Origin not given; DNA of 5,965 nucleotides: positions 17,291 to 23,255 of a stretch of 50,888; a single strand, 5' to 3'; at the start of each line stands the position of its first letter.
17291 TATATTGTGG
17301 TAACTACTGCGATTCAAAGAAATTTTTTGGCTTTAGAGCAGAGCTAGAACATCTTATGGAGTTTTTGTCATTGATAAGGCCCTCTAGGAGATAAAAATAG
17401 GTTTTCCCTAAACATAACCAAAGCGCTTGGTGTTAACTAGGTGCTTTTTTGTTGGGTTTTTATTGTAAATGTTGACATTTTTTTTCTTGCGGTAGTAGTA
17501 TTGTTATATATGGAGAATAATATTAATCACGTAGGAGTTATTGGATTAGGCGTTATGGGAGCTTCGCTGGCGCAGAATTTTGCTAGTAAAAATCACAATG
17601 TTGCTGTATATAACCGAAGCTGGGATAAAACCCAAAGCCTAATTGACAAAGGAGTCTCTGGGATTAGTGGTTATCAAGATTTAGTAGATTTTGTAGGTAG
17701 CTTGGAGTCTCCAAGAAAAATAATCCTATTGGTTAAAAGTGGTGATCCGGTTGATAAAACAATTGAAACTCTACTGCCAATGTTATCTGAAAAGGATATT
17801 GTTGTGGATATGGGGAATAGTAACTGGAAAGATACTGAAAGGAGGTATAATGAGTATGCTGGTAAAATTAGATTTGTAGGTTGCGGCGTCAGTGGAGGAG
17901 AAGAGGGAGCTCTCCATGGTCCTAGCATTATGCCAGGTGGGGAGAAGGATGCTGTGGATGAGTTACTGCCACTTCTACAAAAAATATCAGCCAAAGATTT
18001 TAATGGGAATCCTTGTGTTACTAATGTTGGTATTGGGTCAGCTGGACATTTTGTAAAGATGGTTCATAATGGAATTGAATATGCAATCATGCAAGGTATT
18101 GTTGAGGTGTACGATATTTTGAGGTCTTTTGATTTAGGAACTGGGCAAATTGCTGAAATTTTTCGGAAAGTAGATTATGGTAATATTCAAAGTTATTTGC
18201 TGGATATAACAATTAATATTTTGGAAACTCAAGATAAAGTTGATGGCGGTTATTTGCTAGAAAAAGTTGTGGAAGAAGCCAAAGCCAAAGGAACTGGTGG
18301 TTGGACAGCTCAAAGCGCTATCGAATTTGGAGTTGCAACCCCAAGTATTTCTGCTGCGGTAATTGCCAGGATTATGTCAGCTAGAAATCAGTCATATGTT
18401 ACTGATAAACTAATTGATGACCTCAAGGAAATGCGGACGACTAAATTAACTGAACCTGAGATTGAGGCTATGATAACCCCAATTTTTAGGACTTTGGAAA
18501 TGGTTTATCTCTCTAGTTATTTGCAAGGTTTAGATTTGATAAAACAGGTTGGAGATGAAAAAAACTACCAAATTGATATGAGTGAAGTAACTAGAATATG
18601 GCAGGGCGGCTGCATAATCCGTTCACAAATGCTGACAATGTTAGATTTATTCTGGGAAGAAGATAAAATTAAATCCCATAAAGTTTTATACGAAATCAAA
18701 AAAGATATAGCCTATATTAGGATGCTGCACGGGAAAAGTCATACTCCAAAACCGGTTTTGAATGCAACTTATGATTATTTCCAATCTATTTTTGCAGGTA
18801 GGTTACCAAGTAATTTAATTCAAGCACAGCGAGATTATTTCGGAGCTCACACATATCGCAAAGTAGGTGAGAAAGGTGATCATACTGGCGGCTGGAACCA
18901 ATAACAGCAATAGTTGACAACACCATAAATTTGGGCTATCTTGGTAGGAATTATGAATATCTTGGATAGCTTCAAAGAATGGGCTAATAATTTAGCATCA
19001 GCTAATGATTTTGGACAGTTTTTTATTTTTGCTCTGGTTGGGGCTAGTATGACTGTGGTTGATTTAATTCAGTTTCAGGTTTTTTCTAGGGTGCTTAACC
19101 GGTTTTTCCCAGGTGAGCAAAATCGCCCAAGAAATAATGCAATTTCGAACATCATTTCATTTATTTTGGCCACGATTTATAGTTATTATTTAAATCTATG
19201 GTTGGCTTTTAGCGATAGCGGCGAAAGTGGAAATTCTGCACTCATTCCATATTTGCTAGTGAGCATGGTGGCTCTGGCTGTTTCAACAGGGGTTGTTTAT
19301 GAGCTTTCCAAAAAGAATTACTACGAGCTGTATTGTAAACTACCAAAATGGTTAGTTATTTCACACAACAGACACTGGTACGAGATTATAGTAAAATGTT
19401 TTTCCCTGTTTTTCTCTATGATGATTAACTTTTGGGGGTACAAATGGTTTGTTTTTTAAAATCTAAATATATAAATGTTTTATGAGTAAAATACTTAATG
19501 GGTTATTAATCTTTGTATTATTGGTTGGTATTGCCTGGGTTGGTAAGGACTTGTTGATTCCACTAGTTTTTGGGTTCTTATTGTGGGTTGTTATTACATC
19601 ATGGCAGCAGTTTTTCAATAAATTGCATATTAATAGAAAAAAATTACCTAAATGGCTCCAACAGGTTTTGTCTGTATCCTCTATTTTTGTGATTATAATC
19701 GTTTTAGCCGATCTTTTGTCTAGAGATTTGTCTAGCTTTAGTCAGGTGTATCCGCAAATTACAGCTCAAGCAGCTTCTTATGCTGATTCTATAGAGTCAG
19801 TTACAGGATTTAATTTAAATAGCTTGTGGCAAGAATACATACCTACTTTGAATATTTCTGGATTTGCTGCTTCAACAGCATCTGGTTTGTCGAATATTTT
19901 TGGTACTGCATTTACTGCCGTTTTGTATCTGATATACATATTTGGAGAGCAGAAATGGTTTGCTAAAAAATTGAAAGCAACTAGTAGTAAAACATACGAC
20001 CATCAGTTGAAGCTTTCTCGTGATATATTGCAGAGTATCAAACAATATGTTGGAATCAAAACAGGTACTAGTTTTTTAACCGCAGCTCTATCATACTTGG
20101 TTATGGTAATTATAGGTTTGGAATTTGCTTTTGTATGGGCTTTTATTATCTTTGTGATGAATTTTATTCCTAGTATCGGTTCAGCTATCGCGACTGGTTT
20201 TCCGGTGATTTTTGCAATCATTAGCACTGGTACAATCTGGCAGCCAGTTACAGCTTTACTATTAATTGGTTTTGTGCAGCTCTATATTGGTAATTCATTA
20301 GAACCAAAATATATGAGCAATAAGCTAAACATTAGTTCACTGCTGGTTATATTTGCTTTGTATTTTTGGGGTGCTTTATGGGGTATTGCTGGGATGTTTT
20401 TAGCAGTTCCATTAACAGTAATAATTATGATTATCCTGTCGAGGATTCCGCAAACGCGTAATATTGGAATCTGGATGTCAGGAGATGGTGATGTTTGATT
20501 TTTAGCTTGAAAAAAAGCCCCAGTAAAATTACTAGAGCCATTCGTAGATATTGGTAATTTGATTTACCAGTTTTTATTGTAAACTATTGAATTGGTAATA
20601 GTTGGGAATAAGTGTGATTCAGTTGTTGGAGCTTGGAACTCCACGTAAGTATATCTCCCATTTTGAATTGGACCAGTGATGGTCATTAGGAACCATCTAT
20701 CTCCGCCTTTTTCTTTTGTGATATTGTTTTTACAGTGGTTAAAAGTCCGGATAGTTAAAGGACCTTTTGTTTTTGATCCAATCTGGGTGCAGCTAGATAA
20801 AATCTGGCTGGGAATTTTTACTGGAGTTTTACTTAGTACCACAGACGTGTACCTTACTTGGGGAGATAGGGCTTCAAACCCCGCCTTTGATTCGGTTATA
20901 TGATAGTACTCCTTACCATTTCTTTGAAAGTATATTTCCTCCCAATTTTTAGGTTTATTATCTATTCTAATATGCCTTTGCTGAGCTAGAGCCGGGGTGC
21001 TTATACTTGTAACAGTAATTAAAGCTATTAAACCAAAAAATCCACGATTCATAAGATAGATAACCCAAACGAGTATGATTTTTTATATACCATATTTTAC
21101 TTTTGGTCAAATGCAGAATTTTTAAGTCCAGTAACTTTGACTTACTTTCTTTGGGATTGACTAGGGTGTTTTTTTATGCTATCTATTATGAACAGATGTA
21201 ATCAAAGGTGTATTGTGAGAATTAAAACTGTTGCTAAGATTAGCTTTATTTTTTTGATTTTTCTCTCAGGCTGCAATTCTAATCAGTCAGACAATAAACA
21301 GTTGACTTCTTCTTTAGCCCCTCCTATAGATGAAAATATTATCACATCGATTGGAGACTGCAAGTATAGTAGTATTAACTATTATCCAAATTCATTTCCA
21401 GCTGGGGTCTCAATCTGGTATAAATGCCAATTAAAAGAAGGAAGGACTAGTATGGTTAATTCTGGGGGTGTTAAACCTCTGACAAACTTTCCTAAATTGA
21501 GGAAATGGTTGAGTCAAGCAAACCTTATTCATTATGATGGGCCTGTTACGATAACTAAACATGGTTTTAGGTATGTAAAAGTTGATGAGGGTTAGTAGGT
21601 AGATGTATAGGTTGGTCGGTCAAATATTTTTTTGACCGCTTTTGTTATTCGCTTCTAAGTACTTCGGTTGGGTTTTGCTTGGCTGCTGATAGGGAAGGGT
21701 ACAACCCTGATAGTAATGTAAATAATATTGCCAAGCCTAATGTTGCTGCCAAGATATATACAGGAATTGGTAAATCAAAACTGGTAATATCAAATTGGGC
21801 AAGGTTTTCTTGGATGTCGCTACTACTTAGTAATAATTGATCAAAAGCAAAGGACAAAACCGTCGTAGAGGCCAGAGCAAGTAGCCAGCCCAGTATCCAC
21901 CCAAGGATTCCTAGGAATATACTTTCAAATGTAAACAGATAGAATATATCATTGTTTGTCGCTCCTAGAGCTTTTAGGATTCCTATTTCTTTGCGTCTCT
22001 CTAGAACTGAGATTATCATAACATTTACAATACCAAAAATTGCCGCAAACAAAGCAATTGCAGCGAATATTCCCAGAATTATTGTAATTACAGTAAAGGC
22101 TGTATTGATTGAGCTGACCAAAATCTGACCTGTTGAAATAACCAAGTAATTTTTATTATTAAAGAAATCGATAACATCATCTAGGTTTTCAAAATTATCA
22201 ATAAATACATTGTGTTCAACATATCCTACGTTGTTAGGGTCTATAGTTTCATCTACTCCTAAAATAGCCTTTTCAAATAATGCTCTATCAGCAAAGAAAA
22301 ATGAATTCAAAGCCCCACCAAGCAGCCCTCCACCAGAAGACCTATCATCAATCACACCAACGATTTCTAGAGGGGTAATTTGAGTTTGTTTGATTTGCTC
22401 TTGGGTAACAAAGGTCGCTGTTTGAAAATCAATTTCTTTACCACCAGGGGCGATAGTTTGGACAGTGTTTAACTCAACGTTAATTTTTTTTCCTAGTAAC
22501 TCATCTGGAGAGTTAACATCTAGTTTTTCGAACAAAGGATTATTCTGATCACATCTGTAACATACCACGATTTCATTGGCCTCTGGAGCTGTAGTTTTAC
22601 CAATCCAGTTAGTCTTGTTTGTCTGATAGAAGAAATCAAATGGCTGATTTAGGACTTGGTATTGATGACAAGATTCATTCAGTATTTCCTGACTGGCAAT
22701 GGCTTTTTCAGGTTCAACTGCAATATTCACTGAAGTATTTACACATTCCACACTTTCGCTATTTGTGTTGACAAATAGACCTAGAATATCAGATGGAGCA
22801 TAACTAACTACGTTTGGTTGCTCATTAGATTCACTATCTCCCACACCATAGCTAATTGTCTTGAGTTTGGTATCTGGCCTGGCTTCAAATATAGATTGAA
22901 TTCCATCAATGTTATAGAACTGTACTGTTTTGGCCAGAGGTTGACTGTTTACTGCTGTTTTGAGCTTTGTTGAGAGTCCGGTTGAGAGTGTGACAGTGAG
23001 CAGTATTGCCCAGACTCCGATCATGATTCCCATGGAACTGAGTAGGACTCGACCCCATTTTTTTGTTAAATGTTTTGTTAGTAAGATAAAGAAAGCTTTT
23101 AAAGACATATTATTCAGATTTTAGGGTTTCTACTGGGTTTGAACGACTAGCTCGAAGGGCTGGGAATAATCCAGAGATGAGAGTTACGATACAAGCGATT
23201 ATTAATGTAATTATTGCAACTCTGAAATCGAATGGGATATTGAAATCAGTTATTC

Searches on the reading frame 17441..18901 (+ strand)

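Call 13: search_protein_families(library=pfam, proteins=[window:17441-18901:+], max_evalue=0.001)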
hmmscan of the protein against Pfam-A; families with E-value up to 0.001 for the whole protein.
window:17441-18901:+ (487 aa): 5 families
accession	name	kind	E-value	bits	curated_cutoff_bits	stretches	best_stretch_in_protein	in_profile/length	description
PF00393.24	6PGD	-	2.7e-78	263.7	27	1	202-485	1-290/290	6-phosphogluconate dehydrogenase, C-terminal domain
PF03446.21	NAD_binding_2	-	4.6e-43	147.5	21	1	31-194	2-157/161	NAD binding domain of 6-phosphogluconate dehydrogenase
PF02737.24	3HCDH_N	-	3.5e-06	27.5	22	1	30-69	1-40/180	3-hydroxyacyl-CoA dehydrogenase, NAD binding domain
PF03807.23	F420_oxidored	-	1.5e-05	26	21.6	1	31-126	2-93/94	NADP oxidoreductase coenzyme F420-dependent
PF01488.26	Shikimate_DH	-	7.1e-05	23.3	24.3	1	29-86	13-71/138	Shikimate / quinate 5-dehydrogenase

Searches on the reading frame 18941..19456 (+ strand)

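Call 13: search_protein_families(library=pfam, proteins=[window:18941-19456:+], max_evalue=0.001)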
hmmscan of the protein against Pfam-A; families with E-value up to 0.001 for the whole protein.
window:18941-19456:+ (172 aa): 1 family
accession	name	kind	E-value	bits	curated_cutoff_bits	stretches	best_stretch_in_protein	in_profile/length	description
PF04138.20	GtrA_DPMS_TM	-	2.7e-12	47.4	26.1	1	30-172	2-117/117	GtrA/DPMS, transmembrane domain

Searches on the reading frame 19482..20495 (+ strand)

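Call 13: search_protein_families(library=pfam, proteins=[window:19482-20495:+], max_evalue=0.001)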
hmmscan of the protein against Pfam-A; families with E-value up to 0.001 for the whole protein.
window:19482-20495:+ (338 aa): 1 family
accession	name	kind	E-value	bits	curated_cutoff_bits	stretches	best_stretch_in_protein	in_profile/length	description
PF01594.21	AI-2E_transport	-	3.6e-39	135.3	34.3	1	5-321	2-325/327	AI-2E family transporter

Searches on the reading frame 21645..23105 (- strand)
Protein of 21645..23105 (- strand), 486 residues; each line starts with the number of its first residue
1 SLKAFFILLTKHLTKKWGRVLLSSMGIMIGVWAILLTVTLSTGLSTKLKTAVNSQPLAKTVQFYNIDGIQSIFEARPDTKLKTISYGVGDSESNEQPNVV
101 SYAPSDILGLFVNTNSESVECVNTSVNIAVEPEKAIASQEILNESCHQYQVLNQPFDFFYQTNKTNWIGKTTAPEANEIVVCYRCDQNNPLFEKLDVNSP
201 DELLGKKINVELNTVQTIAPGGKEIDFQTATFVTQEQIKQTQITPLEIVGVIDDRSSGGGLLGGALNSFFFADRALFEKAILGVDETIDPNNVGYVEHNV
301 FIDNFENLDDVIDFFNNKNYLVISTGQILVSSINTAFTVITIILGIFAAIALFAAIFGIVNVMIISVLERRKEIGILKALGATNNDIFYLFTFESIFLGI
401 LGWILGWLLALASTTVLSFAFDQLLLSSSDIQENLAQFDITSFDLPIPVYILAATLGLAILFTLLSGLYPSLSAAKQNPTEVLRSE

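Call 13: search_protein_families(library=pfam, proteins=[window:21645-23105:-], max_evalue=0.001)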
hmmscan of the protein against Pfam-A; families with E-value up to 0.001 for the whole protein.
window:21645-23105:- (486 aa): 2 families
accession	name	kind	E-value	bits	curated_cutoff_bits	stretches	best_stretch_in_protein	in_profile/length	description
PF02687.27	FtsX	-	1.4e-22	80.4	25.5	1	346-479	2-120/120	FtsX-like permease C-terminal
PF12704.14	MacB_PCD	-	0.00016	22.4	27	0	21-111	2-78/207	MacB-like periplasmic core domain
